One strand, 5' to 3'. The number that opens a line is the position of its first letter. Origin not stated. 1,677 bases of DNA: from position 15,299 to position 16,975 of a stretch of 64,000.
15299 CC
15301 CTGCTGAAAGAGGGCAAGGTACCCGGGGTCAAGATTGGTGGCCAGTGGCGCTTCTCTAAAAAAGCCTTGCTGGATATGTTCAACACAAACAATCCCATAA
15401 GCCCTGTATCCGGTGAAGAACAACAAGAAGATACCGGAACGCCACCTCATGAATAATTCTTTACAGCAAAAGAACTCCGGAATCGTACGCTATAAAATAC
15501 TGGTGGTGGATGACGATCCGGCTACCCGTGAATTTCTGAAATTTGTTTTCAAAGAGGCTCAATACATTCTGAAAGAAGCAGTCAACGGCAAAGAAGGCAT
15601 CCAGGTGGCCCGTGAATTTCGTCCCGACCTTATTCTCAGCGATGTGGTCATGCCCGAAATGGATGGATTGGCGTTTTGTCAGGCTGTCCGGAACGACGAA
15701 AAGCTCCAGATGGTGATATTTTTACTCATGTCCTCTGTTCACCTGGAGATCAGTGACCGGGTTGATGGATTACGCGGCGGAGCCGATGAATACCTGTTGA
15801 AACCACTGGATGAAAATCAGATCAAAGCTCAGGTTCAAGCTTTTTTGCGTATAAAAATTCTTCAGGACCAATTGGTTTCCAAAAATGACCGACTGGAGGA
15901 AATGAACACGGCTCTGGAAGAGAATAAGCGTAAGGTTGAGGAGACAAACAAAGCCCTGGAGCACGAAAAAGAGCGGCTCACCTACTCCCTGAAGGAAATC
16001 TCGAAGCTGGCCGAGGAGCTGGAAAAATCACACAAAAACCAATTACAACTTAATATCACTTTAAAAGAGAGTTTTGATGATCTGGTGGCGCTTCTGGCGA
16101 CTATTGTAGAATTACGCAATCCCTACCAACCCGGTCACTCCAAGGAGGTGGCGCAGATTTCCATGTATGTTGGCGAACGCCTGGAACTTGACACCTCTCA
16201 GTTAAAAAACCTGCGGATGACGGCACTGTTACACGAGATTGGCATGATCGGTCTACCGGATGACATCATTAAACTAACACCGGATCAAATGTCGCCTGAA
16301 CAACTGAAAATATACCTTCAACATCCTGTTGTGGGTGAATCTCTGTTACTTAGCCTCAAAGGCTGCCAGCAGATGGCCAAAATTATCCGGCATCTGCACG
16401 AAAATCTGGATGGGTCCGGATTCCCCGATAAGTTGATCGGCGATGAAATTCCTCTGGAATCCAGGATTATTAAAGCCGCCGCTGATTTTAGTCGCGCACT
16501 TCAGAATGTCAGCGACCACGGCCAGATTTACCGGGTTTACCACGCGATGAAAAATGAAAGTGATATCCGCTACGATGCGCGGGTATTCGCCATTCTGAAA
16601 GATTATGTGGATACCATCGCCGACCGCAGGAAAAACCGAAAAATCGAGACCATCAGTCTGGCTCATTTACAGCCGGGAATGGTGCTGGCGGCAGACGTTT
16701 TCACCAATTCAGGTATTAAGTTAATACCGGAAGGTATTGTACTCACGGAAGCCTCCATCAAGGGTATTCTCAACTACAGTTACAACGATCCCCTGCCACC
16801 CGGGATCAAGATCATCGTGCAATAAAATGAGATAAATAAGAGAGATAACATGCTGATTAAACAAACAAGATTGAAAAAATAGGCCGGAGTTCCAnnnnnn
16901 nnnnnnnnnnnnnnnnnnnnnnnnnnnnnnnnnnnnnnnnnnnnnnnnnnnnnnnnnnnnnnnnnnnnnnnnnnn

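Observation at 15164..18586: Sigma-28 operon coupling an HTH protein and a REC/HD-GYP-like regulator to a dedicated second stator (MotAB set 1)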

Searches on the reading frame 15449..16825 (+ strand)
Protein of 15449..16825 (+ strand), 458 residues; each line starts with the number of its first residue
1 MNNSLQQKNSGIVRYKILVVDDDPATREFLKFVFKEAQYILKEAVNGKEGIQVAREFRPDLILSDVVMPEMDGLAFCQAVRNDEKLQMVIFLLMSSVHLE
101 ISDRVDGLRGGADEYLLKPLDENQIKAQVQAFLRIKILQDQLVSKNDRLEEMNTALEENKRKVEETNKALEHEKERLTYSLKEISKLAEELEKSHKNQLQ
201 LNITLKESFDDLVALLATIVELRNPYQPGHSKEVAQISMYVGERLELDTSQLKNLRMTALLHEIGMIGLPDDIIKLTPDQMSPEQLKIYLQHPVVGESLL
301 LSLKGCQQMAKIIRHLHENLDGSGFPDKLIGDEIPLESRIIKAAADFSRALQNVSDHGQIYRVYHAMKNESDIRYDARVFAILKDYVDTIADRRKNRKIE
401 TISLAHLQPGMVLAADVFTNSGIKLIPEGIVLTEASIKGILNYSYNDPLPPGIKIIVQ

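Call 5: search_protein_families(library=pfam, proteins=[window:15449-16825:+], max_evalue=0.01)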
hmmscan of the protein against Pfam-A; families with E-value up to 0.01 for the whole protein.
window:15449-16825:+ (458 aa): 7 families
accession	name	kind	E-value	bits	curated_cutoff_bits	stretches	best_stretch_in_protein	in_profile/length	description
PF13487.12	HD_5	-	4.7e-33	114.8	27.2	1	215-355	2-143/170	HD domain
PF00072.30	Response_reg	-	1.3e-24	87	30.2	1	17-129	1-110/111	Response regulator receiver domain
PF01966.28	HD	-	2.2e-11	44.5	22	1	230-344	4-110/116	HD domain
PF10186.14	ATG14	-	0.00047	19.8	33.2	1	133-200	62-129/347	Vacuolar sorting 38 and autophagy-related subunit 14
PF15035.11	Rootletin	-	0.0057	17.1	36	1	143-215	82-155/188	Ciliary rootlet component, centrosome cohesion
PF04871.18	Uso1_p115_C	-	0.0059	17.3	28.4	1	138-219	13-86/121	Uso1 / p115 like vesicle tethering protein, C terminal region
PF15175.11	SPATA24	-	0.0087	16.3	27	0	130-198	25-93/182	Spermatogenesis-associated protein 24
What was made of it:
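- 15449..16825 (+): 458-aa response regulator. REC domain (phospho-acceptor D65, K118), a ~100-residue helix (122-223), a degenerate HD-GYP-fold domain (LHEIGM, RHLHEN, DGSGFP) and a ~60-aa C-terminal beta/alpha domain. Pfam REC + HD_5 (call 5).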

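Call 7: search_protein_families(library=ncbifam, proteins=[window:15449-16825:+], max_evalue=0.001)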
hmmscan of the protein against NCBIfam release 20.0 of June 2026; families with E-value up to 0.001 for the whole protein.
window:15449-16825:+ (458 aa): 91 families (the best 25 are shown)
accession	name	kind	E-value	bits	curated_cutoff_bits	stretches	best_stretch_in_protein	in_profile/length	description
NF053512.1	nitric_RR_NosR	exception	7.4e-78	262.4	400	1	17-448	1-415/422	response regulator c-di-GMP phosphodiesterase, NosR family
NF007135.0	PRK09581.1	equivalog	1.4e-29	103.3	474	1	16-210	4-200/457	PleD family two-component system response regulator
NF045944.1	ResRegRpaBCyano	equivalog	8.3e-26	90.8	330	1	18-171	1-153/229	response regulator transcription factor RpaB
NF040689.1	MtrAB_MtrA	equivalog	1.3e-24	86.8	300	1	17-170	1-145/219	MtrAB system response regulator MtrA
TIGR02154.1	PhoB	equivalog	1.4e-24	86.6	296.2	1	15-171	3-154/226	phosphate regulon transcriptional regulator PhoB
NF041733.1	resp_reg_CseB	equivalog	1.5e-22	80.1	350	1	16-183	2-164/228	two-component system response regulator CseB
TIGR01387.1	cztR_silR_copR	subfamily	1.6e-21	77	279.2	1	17-168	1-151/218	heavy metal response regulator transcription factor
NF040534.1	resp_reg_YycF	equivalog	2.9e-20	72.5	340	1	16-182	2-169/231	response regulator YycF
NF007969.0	PRK10693.1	equivalog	4.3e-20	72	329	1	12-170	5-160/337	two-component system response regulator RssB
NF007935.0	PRK10651.1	equivalog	1.3e-19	70.2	250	1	16-174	8-161/216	two-component system response regulator NarL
NF007005.1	PRK09468.1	equivalog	2.1e-19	69.9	331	1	15-140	4-126/237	osmolarity response regulator transcription factor OmpR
NF008469.0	PRK11361.1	equivalog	2.1e-19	69.6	714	1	15-149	5-136/461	acetoacetate metabolism transcriptional regulator AtoC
NF007982.1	PRK10710.1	equivalog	4.7e-19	68.9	380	1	14-149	7-138/235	envelope stress response regulator BaeR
NF053854.1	RespRegPhoBBctds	equivalog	1.1e-18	67.4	270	1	17-185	1-162/225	two-component system response regulator PhoB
NF008567.0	PRK11517.1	equivalog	2.6e-18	66.2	353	1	16-167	2-150/223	response regulator transcription factor HprR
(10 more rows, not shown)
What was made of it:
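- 15449..16825 (+): NosR model scores 262 bits, below the cutoff of 400 (call 7).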

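Call 12: find_homologous_proteins(query=window:15449-16825:+, max_evalue=1e-20)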
Query window:15449-16825:+ (458 aa): 345 proteins with E <= 1e-20 among 8000 candidates; the best 120 are listed.
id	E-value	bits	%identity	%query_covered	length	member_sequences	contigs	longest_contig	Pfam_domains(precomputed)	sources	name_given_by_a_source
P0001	2.4e-293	990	100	100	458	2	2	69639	PF13487.13,PF01966.29,PF00072.31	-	-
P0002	1.9e-242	823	83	98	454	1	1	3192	PF13487.13,PF01966.29,PF00072.31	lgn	-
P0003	5.9e-216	736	73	98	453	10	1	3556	PF13487.13,PF01966.29,PF00072.31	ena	-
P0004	1.7e-213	727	74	98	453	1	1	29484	PF13487.13,PF01966.29,PF00072.31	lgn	-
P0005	2.1e-211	721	72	98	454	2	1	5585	PF13487.13,PF01966.29,PF00072.31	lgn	-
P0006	1.1e-156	540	54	97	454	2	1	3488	PF13487.13,PF01966.29,PF00072.31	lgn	-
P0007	3.7e-130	453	49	97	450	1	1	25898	PF13487.13,PF01966.29,PF00072.31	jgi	jgi:response regulator RpfG family c-di-GMP phosphodiesterase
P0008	5.8e-123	429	48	97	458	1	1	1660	PF13487.13,PF01966.29,PF00072.31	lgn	-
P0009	3.9e-122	426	45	95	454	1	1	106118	PF13487.13,PF01966.29,PF23198.2,PF00072.31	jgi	-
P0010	3.9e-122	426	46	98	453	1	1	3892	PF13487.13,PF01966.29,PF00072.31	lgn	-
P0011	3.8e-120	420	46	97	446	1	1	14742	PF13487.13,PF01966.29,PF00072.31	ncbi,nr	ncbi:MAG: response regulator [Candidatus Neomarinimicrobiota bacterium]|nr:MAG: response regulator [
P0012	7.4e-120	419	47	97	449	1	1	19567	PF13487.13,PF01966.29,PF00072.31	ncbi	-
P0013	8.3e-119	416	45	97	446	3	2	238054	PF13487.13,PF01966.29,PF00072.31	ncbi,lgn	-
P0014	8.8e-118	412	45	98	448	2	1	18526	PF13487.13,PF01966.29,PF23198.2,PF00072.31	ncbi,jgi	-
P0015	2.9e-117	410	46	97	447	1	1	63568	PF13487.13,PF01966.29,PF00072.31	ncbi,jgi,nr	ncbi:MAG: response regulator [FCB group bacterium]|nr:response regulator [FCB group bacterium]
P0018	2.6e-102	361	41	98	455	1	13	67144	PF13487.13,PF01966.29,PF00072.31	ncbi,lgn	-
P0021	1.5e-99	352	42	96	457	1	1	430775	PF13487.13,PF01966.29,PF00072.31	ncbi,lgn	-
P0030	2.7e-79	285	38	95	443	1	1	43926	PF13487.13,PF01966.29,PF00072.31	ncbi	-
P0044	5.1e-68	248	32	96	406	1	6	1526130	PF13487.13,PF01966.29,PF00072.31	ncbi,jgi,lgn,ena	jgi:response regulator RpfG family c-di-GMP phosphodiesterase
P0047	1.7e-67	247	31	95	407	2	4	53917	PF13487.13,PF00072.31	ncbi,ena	-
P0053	7.6e-58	215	31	95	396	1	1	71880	PF13487.13,PF01966.29,PF00072.31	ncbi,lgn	-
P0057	9.9e-56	208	30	97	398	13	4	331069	PF13487.13,PF00072.31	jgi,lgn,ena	-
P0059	1.4e-54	204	30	97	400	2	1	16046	PF13487.13,PF00072.31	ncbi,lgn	-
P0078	2.4e-45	174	29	96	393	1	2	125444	PF13487.13,PF00072.31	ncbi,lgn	-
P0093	8.3e-43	165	26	95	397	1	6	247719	PF13487.13,PF00072.31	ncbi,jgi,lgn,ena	jgi:response regulator RpfG family c-di-GMP phosphodiesterase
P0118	6.3e-40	156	30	96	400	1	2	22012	PF13487.13,PF00072.31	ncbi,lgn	-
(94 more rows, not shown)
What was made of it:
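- Databases name relatives 'RpfG family c-di-GMP phosphodiesterase' (call 12).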

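Call 13: find_encoding_contigs(protein=P0004, flank=6000, max_places=2)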
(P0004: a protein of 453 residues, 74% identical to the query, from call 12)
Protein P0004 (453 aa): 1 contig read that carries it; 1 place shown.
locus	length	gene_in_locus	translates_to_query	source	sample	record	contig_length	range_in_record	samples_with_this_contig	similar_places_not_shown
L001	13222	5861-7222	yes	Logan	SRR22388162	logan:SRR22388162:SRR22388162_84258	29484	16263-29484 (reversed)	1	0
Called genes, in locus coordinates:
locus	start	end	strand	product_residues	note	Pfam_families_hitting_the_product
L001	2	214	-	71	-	?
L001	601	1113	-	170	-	PF04316:FlgM (faint)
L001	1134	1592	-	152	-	-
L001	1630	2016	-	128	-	PF03646:FlaG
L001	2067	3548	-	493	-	PF02465:FliD_N, PF07195:FliD_C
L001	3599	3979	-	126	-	PF02561:FliS (faint)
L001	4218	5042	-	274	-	PF00669:Flagellin_N, PF00700:Flagellin_C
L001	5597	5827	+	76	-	PF12728:HTH_17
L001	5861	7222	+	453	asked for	PF00072:Response_reg, PF13487:HD_5, PF01966:HD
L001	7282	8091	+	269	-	PF01618:MotA_ExbB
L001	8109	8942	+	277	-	PF13677:MotB_plug, PF00691:OmpA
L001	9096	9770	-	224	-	PF00072:Response_reg, PF00512:HisKA (weak)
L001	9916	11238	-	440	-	PF00535:Glycos_transf_2, PF13432:TPR_16 (faint), PF07719:TPR_2 (faint), PF12895:ANAPC3 (faint), PF13414:TPR_11 (faint), PF13424:TPR_12 (faint), PF14559:TPR_19 (weak), PF25064:ARM_TT21_5th (weak), +3 more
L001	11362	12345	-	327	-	PF00027:cNMP_binding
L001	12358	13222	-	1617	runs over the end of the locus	PF14559:TPR_19, PF00132:Hexapep, PF08241:Methyltransf_11, PF08242:Methyltransf_12, PF13489:Methyltransf_23, PF13649:Methyltransf_25, PF13847:Methyltransf_31, PF00535:Glycos_transf_2, +26 more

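Call 14: find_encoding_contigs(protein=P0013, flank=6000, max_places=2)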
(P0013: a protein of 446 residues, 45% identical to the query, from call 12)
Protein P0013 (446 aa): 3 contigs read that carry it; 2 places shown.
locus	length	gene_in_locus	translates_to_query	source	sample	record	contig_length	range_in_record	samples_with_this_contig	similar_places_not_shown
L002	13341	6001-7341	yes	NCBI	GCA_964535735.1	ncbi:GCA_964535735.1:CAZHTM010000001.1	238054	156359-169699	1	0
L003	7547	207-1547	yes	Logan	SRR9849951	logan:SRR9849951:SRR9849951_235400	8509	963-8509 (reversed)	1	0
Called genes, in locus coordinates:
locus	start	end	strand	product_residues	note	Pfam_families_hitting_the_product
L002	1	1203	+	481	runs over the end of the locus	PF07719:TPR_2 (faint), PF12569:NatA_aux_su (weak), PF12895:ANAPC3 (faint), PF14559:TPR_19 (weak), PF00515:TPR_1 (weak), PF13424:TPR_12 (weak), PF00515:TPR_1 (weak), PF13432:TPR_16 (weak), +8 more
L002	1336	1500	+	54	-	-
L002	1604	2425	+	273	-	PF00669:Flagellin_N, PF00700:Flagellin_C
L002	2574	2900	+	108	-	PF02561:FliS (weak)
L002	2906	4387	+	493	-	PF02465:FliD_N, PF07195:FliD_C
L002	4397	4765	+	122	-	PF03646:FlaG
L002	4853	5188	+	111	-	-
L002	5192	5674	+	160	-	-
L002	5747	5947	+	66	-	PF12728:HTH_17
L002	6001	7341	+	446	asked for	PF00072:Response_reg, PF13487:HD_5, PF01966:HD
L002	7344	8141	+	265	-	PF01618:MotA_ExbB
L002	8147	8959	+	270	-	PF13677:MotB_plug, PF00691:OmpA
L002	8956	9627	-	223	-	PF00072:Response_reg, PF00512:HisKA (weak)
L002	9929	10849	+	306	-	PF08668:HDOD, PF01966:HD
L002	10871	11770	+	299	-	PF08668:HDOD, PF01966:HD (faint)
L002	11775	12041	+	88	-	-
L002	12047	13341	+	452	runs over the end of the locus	PF20250:FapA_N, PF03961:FapA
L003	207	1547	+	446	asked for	PF00072:Response_reg, PF13487:HD_5, PF01966:HD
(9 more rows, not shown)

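Call 15: find_encoding_contigs(protein=P0021, flank=6000, max_places=2)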
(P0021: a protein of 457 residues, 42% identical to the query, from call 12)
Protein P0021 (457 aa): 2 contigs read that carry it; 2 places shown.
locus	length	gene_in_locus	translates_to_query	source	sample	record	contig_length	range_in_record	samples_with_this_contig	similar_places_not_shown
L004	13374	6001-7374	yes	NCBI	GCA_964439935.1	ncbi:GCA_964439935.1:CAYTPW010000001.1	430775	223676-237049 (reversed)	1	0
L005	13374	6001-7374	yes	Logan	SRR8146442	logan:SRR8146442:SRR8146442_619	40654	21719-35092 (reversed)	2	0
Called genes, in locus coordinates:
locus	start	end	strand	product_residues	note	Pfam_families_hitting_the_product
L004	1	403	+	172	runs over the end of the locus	PF13238:AAA_18 (weak), PF01202:SKI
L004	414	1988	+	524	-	PF03853:YjeF_N, PF01256:Carb_kinase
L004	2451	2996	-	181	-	-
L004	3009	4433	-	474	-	PF13529:Peptidase_C39_2, PF13860:FlgD_ig (weak)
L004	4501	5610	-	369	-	PF08240:ADH_N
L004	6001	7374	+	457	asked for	PF00072:Response_reg, PF13487:HD_5, PF01966:HD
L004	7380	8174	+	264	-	PF01618:MotA_ExbB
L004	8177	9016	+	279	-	PF13677:MotB_plug, PF00691:OmpA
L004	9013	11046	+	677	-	PF00989:PAS, PF13188:PAS_8, PF08448:PAS_4 (faint), PF13426:PAS_9, PF00512:HisKA, PF02518:HATPase_c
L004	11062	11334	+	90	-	PF01627:Hpt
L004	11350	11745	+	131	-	PF00072:Response_reg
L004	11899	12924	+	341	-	PF06050:HGD-D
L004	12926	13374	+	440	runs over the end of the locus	PF06050:HGD-D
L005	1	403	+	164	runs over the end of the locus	PF01202:SKI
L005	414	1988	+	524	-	PF03853:YjeF_N, PF01256:Carb_kinase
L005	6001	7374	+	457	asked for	PF00072:Response_reg, PF13487:HD_5, PF01966:HD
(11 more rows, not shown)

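Call 17: find_encoding_contigs(protein=P0044, flank=6000, max_places=1)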
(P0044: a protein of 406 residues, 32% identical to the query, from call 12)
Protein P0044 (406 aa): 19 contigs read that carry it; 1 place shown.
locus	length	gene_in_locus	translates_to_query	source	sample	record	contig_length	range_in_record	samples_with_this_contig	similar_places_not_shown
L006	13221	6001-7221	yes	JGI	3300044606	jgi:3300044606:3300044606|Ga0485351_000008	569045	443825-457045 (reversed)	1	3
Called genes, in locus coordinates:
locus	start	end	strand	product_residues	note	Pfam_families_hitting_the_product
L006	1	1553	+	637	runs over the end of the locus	PF16889:Hepar_II_III_N, PF07940:Hepar_II_III_C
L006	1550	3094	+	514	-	PF13439:Glyco_transf_4, PF13579:Glyco_trans_4_4 (weak), PF00534:Glycos_transf_1, PF13692:Glyco_trans_1_4, PF13524:Glyco_trans_1_2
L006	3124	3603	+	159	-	-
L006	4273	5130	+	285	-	PF20560:MotA_N, PF01618:MotA_ExbB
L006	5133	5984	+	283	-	PF13677:MotB_plug, PF00691:OmpA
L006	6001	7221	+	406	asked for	PF00072:Response_reg, PF13487:HD_5, PF01966:HD (weak)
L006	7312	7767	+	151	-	PF00383:dCMP_cyt_deam_1, PF14437:MafB19-deam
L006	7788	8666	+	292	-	PF18075:FtsX_ECD, PF02687:FtsX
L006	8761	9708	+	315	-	PF01551:Peptidase_M23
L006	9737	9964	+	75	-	PF11387:DUF2795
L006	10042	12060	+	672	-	PF07244:POTRA, PF01103:Omp85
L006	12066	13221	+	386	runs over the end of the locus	PF13177:DNA_pol3_delta2, PF00004:AAA (faint), PF09115:DNApol3-delta_C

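Call 18: find_encoding_contigs(protein=P0030, flank=6000, max_places=1)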
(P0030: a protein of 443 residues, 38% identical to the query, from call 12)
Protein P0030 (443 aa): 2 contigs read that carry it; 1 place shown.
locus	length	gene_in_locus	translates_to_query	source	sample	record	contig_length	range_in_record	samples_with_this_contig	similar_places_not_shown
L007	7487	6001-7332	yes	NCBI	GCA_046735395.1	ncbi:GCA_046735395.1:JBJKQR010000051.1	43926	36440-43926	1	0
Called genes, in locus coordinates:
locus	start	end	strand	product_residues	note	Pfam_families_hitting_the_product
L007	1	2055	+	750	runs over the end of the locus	PF00390:malic, PF03949:Malic_M, PF01515:PTA_PTB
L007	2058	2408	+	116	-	PF02627:CMD (weak)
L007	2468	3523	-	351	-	-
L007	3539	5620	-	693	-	PF13620:CarboxypepD_reg, PF13715:CarbopepD_reg_2, PF00593:TonB_dep_Rec_b-barrel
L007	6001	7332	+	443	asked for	PF00072:Response_reg, PF13487:HD_5, PF01966:HD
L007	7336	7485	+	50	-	?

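Call 19: find_encoding_contigs(protein=P0018, flank=6000, max_places=1)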
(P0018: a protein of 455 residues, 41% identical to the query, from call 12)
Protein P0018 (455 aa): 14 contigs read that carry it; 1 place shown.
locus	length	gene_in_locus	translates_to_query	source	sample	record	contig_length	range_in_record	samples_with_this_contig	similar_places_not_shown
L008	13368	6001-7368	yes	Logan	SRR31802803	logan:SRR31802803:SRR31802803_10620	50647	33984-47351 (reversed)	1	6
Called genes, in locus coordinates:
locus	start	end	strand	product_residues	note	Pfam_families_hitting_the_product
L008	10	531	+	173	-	PF13238:AAA_18 (weak), PF01202:SKI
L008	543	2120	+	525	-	PF03853:YjeF_N, PF01256:Carb_kinase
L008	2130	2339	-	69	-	-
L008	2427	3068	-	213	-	-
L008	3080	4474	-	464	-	PF13529:Peptidase_C39_2, PF13860:FlgD_ig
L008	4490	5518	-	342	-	PF08240:ADH_N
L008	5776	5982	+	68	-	PF12728:HTH_17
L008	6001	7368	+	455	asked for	PF00072:Response_reg, PF13487:HD_5, PF01966:HD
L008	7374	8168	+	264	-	PF01618:MotA_ExbB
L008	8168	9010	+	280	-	PF13677:MotB_plug, PF00691:OmpA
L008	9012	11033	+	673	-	PF00989:PAS, PF13188:PAS_8, PF08448:PAS_4, PF13426:PAS_9, PF08447:PAS_3, PF00512:HisKA, PF02518:HATPase_c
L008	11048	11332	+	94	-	PF01627:Hpt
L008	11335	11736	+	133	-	PF00072:Response_reg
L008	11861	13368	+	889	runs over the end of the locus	PF19313:DUF5916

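Call 25: find_related_loci(query=A2, collection=genome_contigs, flank=6000)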
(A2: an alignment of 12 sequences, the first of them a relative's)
Query A2 (458 aa) in genome_contigs; peptide patterns used: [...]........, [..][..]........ (x = any residue, [..] = any of these).
600 stretches matched a pattern (row limit reached: there are more); 328 encode a relative of the query (tblastn E <= 1e-3); the best 80 are kept; 80 distinct loci.
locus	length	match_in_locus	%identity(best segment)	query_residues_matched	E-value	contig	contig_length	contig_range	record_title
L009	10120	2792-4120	46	14-457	2e-129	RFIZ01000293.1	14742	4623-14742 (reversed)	MAG: Candidatus Neomarinimicrobiota bacterium isolate J089 k99_1576243, whole genome shotgun sequence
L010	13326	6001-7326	45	15-457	2e-127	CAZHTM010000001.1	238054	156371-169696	MAG TPA_asm: uncultured bacterium isolate binchicken_co172_182 genome assembly, contig: NODE_9_length_238054_cov_30.9318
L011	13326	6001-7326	46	15-457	7e-127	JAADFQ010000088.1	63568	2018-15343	MAG: FCB group bacterium isolate M_MaxBin.049 contig-127_274, whole genome shotgun sequence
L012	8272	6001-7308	45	15-450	1e-123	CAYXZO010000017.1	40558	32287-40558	MAG TPA_asm: uncultured Lentisphaeria bacterium isolate binchicken_co172_231 genome assembly, contig: NODE_601_length_40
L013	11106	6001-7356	41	1-456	2e-109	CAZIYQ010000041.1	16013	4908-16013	MAG TPA_asm: uncultured bacterium isolate SRP216583_co1_146 genome assembly, contig: NODE_3147_length_16013_cov_23.20867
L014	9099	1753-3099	41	6-455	3e-109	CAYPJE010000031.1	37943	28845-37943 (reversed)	MAG TPA_asm: uncultured bacterium isolate SRP167671_co2_198 genome assembly, contig: NODE_1367_length_37943_cov_11.78845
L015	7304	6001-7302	41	1-438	2e-108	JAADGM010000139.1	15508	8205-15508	MAG: FCB group bacterium isolate M_MetaBat.118 contig-127_5909, whole genome shotgun sequence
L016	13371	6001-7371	41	2-455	1e-107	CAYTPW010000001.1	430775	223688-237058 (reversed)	MAG TPA_asm: uncultured bacterium isolate SRP167671_co4_21 genome assembly, contig: NODE_2_length_430775_cov_14.538522,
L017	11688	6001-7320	42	15-455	9e-105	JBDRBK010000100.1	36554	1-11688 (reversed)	MAG: Candidatus Neomarinimicrobiota bacterium isolate MEGAHIT-group-1.118 k141_3840031, whole genome shotgun sequence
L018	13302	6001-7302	38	14-449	1e-93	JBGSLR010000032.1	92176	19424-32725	MAG: Desulfobacterales bacterium isolate JTS-AC21 k141_2331985, whole genome shotgun sequence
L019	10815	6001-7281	39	16-444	3e-92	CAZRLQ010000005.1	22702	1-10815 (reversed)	MAG TPA_asm: uncultured Desulfobacterales bacterium isolate binchicken_co256_157 genome assembly, contig: NODE_4288_leng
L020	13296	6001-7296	37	16-449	4e-88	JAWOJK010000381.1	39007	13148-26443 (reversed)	MAG: Desulfobacterales bacterium isolate CWP6-2.bin.52 k191_2024567, whole genome shotgun sequence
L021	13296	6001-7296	37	16-449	3e-84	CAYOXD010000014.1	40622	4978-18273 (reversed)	MAG TPA_asm: uncultured Desulfobacterales bacterium isolate binchicken_co224_209 genome assembly, contig: NODE_740_lengt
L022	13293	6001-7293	36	17-449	9e-83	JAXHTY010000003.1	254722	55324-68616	MAG: Thermodesulfobacteriota bacterium isolate MAG36_tar_biofilm MAG36_3, whole genome shotgun sequence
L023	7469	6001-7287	37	16-449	1e-82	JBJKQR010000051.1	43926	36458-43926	MAG: Fidelibacterota bacterium isolate Bin_39 S1Ck127_3441172_flag_0_multi_10.9977_len_43926, whole genome shotgun seque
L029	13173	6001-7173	31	17-458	2e-62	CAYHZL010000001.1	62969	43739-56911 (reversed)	MAG TPA_asm: uncultured Chitinophagaceae bacterium isolate ERP119705_co16_460 genome assembly, contig: NODE_242_length_6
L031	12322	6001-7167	30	16-455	1e-53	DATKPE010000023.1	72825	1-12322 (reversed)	MAG TPA_asm: Bacteroidota bacterium isolate SMAG_U14783 k141_5469341, whole genome shotgun sequence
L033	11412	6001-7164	26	17-455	2e-51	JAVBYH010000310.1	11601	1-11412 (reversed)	MAG: Bacteroidota bacterium isolate GS28 2713, whole genome shotgun sequence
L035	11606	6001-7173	30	14-455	8e-50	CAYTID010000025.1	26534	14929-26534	MAG TPA_asm: uncultured Ignavibacteriaceae bacterium isolate SRP257756_co1_95 genome assembly, contig: NODE_1299_length_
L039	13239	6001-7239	28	17-443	5e-43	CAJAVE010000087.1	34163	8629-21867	MAG: uncultured beta proteobacterium isolate Loc090721-5m_bin-670 genome assembly, contig: bin-670:087/394, whole genome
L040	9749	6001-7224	29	15-443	8e-47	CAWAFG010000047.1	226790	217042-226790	MAG: uncultured beta proteobacterium isolate MFD02832.bin.2.61 genome assembly, contig: contig_8598, whole genome shotgu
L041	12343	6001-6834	32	17-343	2e-42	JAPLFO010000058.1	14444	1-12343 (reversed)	MAG: Ignavibacteriales bacterium isolate LacPavin_0419_WC90_MAG_51_8 LacPavin_0419_WC90_scaffold_112831, whole genome sh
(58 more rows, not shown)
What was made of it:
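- Tried and rejected: It was repeated with 12 closer sequences (call 25).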
